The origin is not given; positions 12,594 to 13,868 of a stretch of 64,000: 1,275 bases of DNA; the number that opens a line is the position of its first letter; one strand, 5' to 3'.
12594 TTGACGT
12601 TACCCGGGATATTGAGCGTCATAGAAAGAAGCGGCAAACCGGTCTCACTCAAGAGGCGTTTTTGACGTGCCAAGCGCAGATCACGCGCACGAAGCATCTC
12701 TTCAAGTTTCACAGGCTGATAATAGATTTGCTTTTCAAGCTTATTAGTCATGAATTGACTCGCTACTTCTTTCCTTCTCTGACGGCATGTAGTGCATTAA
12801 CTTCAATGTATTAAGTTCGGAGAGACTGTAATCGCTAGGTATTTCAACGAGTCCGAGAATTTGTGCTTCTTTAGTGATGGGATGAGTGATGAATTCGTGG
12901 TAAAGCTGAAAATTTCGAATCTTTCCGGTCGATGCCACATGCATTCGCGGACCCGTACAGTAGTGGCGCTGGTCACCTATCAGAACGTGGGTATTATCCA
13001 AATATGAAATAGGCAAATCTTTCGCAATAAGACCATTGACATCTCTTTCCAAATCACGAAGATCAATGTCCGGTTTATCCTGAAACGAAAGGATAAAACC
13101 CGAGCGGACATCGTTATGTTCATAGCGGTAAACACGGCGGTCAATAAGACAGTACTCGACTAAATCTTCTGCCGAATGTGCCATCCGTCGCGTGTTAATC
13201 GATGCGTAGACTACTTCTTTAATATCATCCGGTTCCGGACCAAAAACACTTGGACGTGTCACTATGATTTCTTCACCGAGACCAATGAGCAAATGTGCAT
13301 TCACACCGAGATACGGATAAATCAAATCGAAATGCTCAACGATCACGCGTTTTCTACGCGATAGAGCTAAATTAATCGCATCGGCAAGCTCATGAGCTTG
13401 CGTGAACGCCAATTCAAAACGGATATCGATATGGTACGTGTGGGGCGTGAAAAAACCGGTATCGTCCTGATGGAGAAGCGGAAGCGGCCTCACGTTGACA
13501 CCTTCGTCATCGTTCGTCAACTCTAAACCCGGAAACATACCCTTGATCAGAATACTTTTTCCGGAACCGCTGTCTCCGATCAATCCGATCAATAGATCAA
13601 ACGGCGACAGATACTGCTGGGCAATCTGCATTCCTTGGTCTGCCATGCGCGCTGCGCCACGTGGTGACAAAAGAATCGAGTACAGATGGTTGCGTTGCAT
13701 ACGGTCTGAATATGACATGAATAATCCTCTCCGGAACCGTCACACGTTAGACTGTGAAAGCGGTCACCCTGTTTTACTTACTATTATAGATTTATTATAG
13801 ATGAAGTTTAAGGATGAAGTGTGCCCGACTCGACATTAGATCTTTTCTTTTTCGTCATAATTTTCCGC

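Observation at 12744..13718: Uncharacterised P-loop protein translationally coupled to citXG where a CitC-type ligase would be expected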

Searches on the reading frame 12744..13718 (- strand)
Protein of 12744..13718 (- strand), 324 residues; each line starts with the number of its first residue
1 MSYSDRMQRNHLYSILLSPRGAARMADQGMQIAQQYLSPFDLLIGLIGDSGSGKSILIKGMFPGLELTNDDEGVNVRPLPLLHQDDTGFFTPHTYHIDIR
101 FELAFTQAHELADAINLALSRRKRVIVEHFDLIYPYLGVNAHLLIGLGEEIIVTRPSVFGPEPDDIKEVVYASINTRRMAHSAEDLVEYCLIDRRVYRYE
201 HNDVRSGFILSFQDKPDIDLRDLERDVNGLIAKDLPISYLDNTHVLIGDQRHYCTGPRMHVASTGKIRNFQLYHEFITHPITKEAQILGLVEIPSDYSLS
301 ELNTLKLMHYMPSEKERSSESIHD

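Call 5: search_protein_families(library=pfam, proteins=[window:12744-13718:-], max_evalue=0.01)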
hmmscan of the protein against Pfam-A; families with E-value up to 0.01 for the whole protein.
window:12744-13718:- (324 aa): 0 families

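Call 6: search_protein_families(library=ncbifam, proteins=[window:12744-13718:-], max_evalue=0.01)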
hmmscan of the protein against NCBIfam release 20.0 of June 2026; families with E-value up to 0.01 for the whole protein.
window:12744-13718:- (324 aa): 0 families

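Call 7: find_homologous_proteins(query=window:12744-13718:-)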
Query window:12744-13718:- (324 aa): 3848 proteins with E <= 0.001 among 6226 candidates; the best 120 are listed.
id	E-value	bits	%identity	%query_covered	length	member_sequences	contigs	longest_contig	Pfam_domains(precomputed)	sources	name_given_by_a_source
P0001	3.6e-195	665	91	99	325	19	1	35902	-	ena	-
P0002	1.1e-174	598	81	98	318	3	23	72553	-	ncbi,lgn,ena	-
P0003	1.6e-174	598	80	98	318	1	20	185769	-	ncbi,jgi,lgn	ncbi:MAG: alanine-tRNA synthetase second additional domain-containing protein [Saccharofermentanales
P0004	8.3e-174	595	81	97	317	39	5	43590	-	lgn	-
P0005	2.0e-172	591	80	98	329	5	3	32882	-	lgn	-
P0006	2.8e-170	584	80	98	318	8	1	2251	-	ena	-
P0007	1.0e-168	579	79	98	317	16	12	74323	-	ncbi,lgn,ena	-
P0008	1.9e-168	578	79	98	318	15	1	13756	-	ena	-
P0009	1.2e-167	575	79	98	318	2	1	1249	-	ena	-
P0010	6.5e-167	573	79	98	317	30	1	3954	-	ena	-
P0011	7.0e-167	572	79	98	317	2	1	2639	-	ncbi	-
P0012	2.3e-154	531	75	94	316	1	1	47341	-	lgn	-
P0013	9.5e-150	516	72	94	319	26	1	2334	-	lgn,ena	-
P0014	4.7e-149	514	74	95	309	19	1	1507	-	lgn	-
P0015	4.3e-148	511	71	94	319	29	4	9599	-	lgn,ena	-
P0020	8.3e-140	484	69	95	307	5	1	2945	-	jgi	-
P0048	1.4e-126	440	64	90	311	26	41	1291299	-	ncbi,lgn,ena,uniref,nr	ncbi:hypothetical protein [Bittarella massiliensis (ex Durand et al. 2017)]|uniref:Alanine-tRNA synt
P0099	5.1e-122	425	60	95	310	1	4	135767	-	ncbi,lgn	ncbi:MAG: alanine-tRNA synthetase second additional domain-containing protein [Clostridia bacterium]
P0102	1.9e-121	423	63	95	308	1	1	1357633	-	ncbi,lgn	-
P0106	2.9e-121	423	61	95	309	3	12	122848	-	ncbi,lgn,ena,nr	ncbi:MAG TPA: lantibiotic ABC transporter [Lachnospiraceae bacterium]|nr:lantibiotic ABC transporter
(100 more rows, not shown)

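Call 8: search_solved_structures(query=window:12744-13718:-, max_evalue=10, show_alignments=2)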
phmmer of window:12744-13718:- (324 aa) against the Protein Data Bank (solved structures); distinct sequences matched with E-value up to 10: 6.
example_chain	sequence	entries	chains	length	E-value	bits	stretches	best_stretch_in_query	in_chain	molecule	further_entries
7tbi_b1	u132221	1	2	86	0.042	16.3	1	214-260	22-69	Dyn2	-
8tsh_A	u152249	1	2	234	0.045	16.2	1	37-133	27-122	ABC transporter ATP-binding protein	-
8tsi_A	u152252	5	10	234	0.046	16.2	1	37-133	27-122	ABC transporter ATP-binding protein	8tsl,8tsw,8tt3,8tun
7n9f_o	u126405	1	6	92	0.05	16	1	214-260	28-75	Dynein light chain 1, cytoplasmic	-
4ds1_A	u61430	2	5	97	0.056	15.9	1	214-260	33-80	Dynein light chain 1, cytoplasmic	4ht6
5b3f_A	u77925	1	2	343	0.24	13.8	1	9-60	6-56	Phosphoribulokinase/uridine kinase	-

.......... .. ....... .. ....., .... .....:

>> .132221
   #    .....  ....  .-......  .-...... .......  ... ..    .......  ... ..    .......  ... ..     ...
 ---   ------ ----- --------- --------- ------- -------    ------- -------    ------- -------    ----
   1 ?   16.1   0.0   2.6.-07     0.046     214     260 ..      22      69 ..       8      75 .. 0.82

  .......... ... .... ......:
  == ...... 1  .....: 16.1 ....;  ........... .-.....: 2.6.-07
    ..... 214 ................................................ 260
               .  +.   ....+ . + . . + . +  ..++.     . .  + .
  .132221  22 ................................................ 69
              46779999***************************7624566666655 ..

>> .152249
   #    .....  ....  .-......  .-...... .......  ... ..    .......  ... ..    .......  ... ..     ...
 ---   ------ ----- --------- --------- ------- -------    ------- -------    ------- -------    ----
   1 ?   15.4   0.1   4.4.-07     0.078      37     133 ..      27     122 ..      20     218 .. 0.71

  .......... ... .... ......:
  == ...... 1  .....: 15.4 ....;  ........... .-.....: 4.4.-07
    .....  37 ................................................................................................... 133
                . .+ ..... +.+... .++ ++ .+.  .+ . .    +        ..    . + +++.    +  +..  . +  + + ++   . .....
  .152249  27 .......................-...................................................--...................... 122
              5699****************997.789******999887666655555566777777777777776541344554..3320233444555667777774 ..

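Call 13: find_related_loci(query=A1, collection=genome_contigs, flank=10000)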
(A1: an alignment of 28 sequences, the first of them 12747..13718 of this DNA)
Query A1 (324 aa) in genome_contigs; peptide patterns used: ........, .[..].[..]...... (x = any residue, [..] = any of these).
599 stretches matched a pattern (row limit reached: there are more); 555 encode a relative of the query (tblastn E <= 1e-3); the best 80 are kept; 80 distinct loci.
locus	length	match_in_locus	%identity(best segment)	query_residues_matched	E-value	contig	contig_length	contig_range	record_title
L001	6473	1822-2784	91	1-321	0e+0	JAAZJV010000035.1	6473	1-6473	MAG: Clostridiaceae bacterium isolate AS21ysBPME_51 15673_AS21, whole genome shotgun sequence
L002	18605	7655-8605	80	1-317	6e-179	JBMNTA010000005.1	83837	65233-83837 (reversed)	MAG: Saccharofermentanales bacterium isolate SBF912SR4HQ0002 scaffold_527_c1, whole genome shotgun sequence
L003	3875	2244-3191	82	1-316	0e+0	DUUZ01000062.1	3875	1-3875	MAG TPA_asm: Clostridiaceae bacterium isolate AS08sgBPME_299 82294_AS08, whole genome shotgun sequence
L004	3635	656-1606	80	1-317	0e+0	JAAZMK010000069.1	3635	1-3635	MAG: Clostridiaceae bacterium isolate AS23ysBPME_357 85221_AS23, whole genome shotgun sequence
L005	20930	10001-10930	81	1-310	3e-174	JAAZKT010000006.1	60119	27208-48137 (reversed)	MAG: Clostridiaceae bacterium isolate AS22ysBPME_67 3284_AS22, whole genome shotgun sequence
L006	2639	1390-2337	79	1-316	0e+0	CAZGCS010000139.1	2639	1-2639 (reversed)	MAG TPA_asm: uncultured Mageeibacillus sp. isolate binchicken_co39_333 genome assembly, contig: NODE_76041_length_2639_c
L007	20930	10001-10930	81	1-310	2e-171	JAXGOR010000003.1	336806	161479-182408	MAG: Clostridia bacterium isolate AnMBR.bin284 bin284_3, whole genome shotgun sequence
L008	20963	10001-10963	81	1-321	3e-171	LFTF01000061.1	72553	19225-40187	MAG: Clostridiales bacterium DTU023 scaffold7696, whole genome shotgun sequence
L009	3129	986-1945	77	1-320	3e-171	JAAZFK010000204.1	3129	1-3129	MAG: Clostridiaceae bacterium isolate AS10tlH2TH_208 180586_AS10, whole genome shotgun sequence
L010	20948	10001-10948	77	1-316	1e-159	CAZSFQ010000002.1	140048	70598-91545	MAG TPA_asm: uncultured Mageeibacillus sp. isolate binchicken_co39_636 genome assembly, contig: NODE_156_length_140048_c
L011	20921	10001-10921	75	1-307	4e-157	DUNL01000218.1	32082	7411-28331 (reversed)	MAG TPA_asm: Clostridiaceae bacterium isolate AS05jafATM_70 45991_AS05, whole genome shotgun sequence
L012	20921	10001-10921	74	1-307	8e-155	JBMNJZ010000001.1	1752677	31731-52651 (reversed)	MAG: Saccharofermentanales bacterium isolate SBF912LR0FQ0018 contig_40840, whole genome shotgun sequence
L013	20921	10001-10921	75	1-307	9e-155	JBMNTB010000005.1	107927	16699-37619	MAG: Saccharofermentanales bacterium isolate SBF912SR6HQ0016 scaffold_329_c1, whole genome shotgun sequence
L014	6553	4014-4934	73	1-307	4e-155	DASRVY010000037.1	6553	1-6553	MAG TPA_asm: Bacillota bacterium isolate SMAG_U10218 k141_148519, whole genome shotgun sequence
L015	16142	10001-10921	74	1-307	5e-154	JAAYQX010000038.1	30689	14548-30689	MAG: Clostridiaceae bacterium isolate AS23ysBPME_119 149854_AS23, whole genome shotgun sequence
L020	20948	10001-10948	60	1-320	5e-130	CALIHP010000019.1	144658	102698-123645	MAG TPA_asm: uncultured Anaerolineaceae bacterium isolate ERR589373_bin.79_CONCOCT_v1.1_MAG genome assembly, contig: ERZ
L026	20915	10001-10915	64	1-305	1e-127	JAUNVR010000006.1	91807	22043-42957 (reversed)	MAG: Eubacteriales bacterium isolate S7A_St_45 NODE_96_length_91807_cov_40.522517, whole genome shotgun sequence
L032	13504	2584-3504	61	1-307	5e-126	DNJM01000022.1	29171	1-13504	MAG TPA_asm: Lachnospiraceae bacterium isolate UBA9414 contig_14059, whole genome shotgun sequence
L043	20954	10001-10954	58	1-315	5e-121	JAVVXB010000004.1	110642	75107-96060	MAG: Clostridia bacterium isolate CGS10Y3-bin18 NODE_109_length_110642_cov_7.859785, whole genome shotgun sequence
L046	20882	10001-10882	63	1-291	3e-120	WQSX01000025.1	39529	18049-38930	MAG: Oscillospiraceae bacterium isolate Co191P3bin39 JGI24695J34938_10000462, whole genome shotgun sequence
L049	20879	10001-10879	62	1-291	7e-119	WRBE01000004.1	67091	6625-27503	MAG: Oscillospiraceae bacterium isolate Lab288P1bin69 Ga0131853_10000569, whole genome shotgun sequence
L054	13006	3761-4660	57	7-307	1e-117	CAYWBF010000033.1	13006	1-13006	MAG TPA_asm: uncultured Eubacteriales bacterium isolate SRP242652_co2_15 genome assembly, contig: NODE_5279_length_13006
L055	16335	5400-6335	60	1-307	2e-117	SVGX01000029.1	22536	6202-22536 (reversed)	MAG: Clostridiales bacterium isolate SIG369 NODE_43818_length_22536_cov_1.488643, whole genome shotgun sequence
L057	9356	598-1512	57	1-305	3e-116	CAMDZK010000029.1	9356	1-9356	MAG: uncultured Peptostreptococcaceae bacterium isolate SRR11489764_bin.6_metaWRAP_v1.3_MAG genome assembly, contig: ERZ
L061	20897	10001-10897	58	10-307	5e-116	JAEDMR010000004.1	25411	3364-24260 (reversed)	MAG: Bacillota bacterium isolate MAG271 NODE_1584_length_25411_cov_4.888468, whole genome shotgun sequence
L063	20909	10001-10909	57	1-302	2e-115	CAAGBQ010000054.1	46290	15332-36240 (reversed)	MAG TPA_asm: Ruminococcaceae bacterium, isolate HGM13205, WGS project CAAGBQ010000000 data, contig: SRS476070_103_k119_1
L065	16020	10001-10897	58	10-307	3e-115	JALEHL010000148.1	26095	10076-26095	MAG: Bacillota bacterium isolate SUG8 k141_4185567, whole genome shotgun sequence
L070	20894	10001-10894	58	8-303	5e-114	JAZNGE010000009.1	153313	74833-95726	MAG: Eubacteriales bacterium isolate T1900044708_TS20190174.MAGScoT_cleanbin_000025 SGB_1822_k141_346124, whole genome s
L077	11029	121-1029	58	6-307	1e-113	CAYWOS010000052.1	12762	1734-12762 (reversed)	MAG TPA_asm: uncultured Oscillospiraceae bacterium isolate SRP192927_co6_240 genome assembly, contig: NODE_12068_length_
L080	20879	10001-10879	59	1-291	4e-113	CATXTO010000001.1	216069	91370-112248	MAG TPA_asm: uncultured Eubacteriales bacterium isolate ERR9492520_bin.13_MetaWRAP_v1.3_MAG genome assembly, contig: ERZ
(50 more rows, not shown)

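Call 17: predict_structure(alignment_id=A1)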
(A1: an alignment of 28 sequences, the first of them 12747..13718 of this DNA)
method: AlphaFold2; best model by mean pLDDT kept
length: 324 residues; sequences in the alignment: 28
mean_pLDDT: 70.8   pTM: 0.57
mean pLDDT of the five models: 70.8, 60.2, 59.5, 55.0, 54.8
residues with pLDDT >= 90: 74; 70-90: 114; 50-70: 67; < 50: 69
segments of 3 or more residues with pLDDT < 50: 1-26, 63-78, 87-91, 303-324
pLDDT, mean of each block of 10 residues (from residue 1): 31 40 46 65 78 58 43 44 52 72 86 90 84 89 74 63 74 76 92 88 75 92 96 92 84 72 92 88 87 75 42 38 39
secondary structure, 60 per line:
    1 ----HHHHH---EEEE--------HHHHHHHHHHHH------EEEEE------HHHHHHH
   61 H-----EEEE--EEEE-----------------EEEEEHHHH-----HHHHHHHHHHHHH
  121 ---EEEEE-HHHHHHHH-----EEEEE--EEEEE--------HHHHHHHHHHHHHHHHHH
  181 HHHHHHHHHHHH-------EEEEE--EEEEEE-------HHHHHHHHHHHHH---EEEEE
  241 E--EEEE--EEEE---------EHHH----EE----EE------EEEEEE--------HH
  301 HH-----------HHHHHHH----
elements in order: H5-9 E13-16 H25-36 E43-47 H54-61 E67-70 E73-76 E94-98 H99-102 H108-120 E124-128 H130-137 E143-147 E150-154 H163-192 E200-204 E207-212 H220-232 E236-241 E244-247 E250-253 E285-290 H299-302 H314-320

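Call 18: search_protein_families(library=pfam, proteins=[L020:8263-9624:+, L046:9639-9956:+, L057:2892-3896:+, L032:3525-4055:+], max_evalue=0.001)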
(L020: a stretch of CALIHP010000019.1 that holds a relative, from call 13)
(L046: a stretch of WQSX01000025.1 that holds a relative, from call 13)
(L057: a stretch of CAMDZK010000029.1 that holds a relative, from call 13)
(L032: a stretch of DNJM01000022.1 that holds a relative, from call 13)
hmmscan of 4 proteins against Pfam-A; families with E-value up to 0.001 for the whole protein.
L020:8263-9624:+ (453 aa): 1 family
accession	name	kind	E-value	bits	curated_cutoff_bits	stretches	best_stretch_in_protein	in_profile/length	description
PF07287.17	AtuA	-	1.8e-19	70.3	22.8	2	60-211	58-209/437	Acyclic terpene utilisation family protein AtuA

L046:9639-9956:+ (105 aa): 1 family
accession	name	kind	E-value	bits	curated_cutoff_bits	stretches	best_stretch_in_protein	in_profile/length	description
PF14330.11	DUF4387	-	4.6e-39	133.5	27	1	5-102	1-98/98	Domain of unknown function (DUF4387)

L057:2892-3896:+ (334 aa): 1 family
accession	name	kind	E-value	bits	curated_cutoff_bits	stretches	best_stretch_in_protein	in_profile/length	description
PF08218.17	Citrate_ly_lig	-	9e-55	185.6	20.9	1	151-331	1-182/182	Citrate lyase ligase C-terminal domain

L032:3525-4055:+ (176 aa): 1 family
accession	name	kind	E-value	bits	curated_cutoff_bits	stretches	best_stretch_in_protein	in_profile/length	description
PF02572.21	CobA_CobO_BtuR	-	4.1e-50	170.8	25.7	1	8-175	3-171/172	ATP:corrinoid adenosyltransferase BtuR/CobO/CobP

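Call 19: search_protein_representatives(alignment_id=A1)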
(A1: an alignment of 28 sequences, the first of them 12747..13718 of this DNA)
Query: 28 sequences, 309 profile positions. Proteins with E-value up to 0.001 (for the whole library): 324; up to 1e-10: 249; up to 1e-30: 95. The best 150 are listed.
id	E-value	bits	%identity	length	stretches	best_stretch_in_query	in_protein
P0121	8.8e-135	465.2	-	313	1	7-304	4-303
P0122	2.0e-117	408.2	-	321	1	5-256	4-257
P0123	9.4e-111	386.3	-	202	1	1-199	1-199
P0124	2.5e-104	365.2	-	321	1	5-302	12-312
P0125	2.9e-104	365.0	-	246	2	7-142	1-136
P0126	6.7e-96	337.5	-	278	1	11-214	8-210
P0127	1.8e-94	332.8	-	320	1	7-294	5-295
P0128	8.8e-90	317.4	-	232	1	79-307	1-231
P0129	1.5e-89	316.6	-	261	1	9-192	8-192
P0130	2.0e-88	313.0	-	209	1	12-211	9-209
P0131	6.0e-86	304.8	-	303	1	7-307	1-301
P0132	1.5e-85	303.5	-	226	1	9-173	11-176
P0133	6.9e-80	284.9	-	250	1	25-268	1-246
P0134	2.6e-77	276.5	-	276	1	10-213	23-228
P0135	1.7e-73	263.9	-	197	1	5-151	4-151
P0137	4.4e-67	242.8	-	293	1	10-306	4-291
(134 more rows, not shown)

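Call 21: fold_search(model_id=the predicted structure, library=pdb)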
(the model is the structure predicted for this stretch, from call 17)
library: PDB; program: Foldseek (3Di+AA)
matches with E <= 10: 698; with E <= 0.001: 1
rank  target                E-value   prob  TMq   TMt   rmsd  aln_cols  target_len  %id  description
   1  1fl9_A                2.4e-04  1.00  0.27  0.48   8.2       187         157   15  THE YJEE PROTEIN (released 2002-08-07)
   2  1htw_A                1.0e-03  1.00  0.28  0.51   7.1       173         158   19  COMPLEX OF HI0065 WITH ADP AND MAGNESIUM (released 2002-08-07)
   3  3rfn                  1.2e-03  1.00  0.29  0.55   4.8       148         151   13  Epitope backbone grafting by computational design for improved presentation of linear epitopes on scaffold proteins (released 2011-11-09)
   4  2zzg_A                1.6e-03  1.00  0.32  0.15   5.2       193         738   12  Crystal structure of alanyl-tRNA synthetase in complex with 5''-O-(N-(L-alanyl)-sulfamyoxyl) adenine without oligomeri (released 2009-07-21)
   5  3rhu_A                1.8e-03  1.00  0.27  0.55   4.5       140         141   14  Epitope backbone grafting by computational design for improved presentation of linear epitopes on scaffold proteins (released 2011-11-09)
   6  9hcd_7                3.1e-03  0.99  0.24  0.26   9.2       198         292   16  Mouse mitoribosome large subunit assembly intermediate (with uL16m) bound to MRM3-dimer, DDX28 and the MALSU-L0R8F8-mt (released 2025-06-11)
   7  6nak_D                3.7e-03  1.00  0.31  0.54   7.4       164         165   15  BACTERIAL PROTEIN COMPLEX TM BDE complex (released 2023-04-26)
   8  6n9a_E                4.7e-03  0.99  0.29  0.52   8.7       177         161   15  Crystal Structure of Thermotoga maritima threonylcarbamoyladenosine biosynthesis complex TsaB2D2E2 bound to ATP and ca (released 2019-05-22)
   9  1tje                  6.3e-03  1.00  0.29  0.40   8.1       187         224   12  Crystal structure of the editing domain of threonyl-tRNA synthetase (released 2004-11-30)
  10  5mvr                  6.6e-03  0.99  0.25  0.49   8.6       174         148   18  Crystal structure of Bacillus subtilus YdiB (released 2017-09-20)
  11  1qf6_A                1.1e-02  1.00  0.29  0.15   4.6       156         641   13  STRUCTURE OF E. COLI THREONYL-TRNA SYNTHETASE COMPLEXED WITH ITS COGNATE TRNA (released 1999-05-06)
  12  6s84_E                1.6e-02  0.99  0.31  0.55   5.8       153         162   16  TsaBDE complex from Thermotoga maritima (released 2019-07-17)
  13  2awn_D                2.4e-02  0.25  0.21  0.23  17.1       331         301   12  Crystal structure of the ADP-Mg-bound E. Coli MALK (Crystallized with ATP-Mg) (released 2005-12-13)
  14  3dhw_C                2.7e-02  0.44  0.26  0.24  17.1       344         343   12  Crystal structure of methionine importer MetNI (released 2008-08-05)
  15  2byj_A                3.4e-02  0.16  0.17  0.15  16.5       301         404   11  Ornithine aminotransferase mutant Y85I (released 2005-09-07)
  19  5b3f_B                5.5e-02  0.11  0.14  0.15  20.1       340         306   15  Crystal structure of phosphoribulokinase from Methanospirillum hungatei (released 2017-01-18)
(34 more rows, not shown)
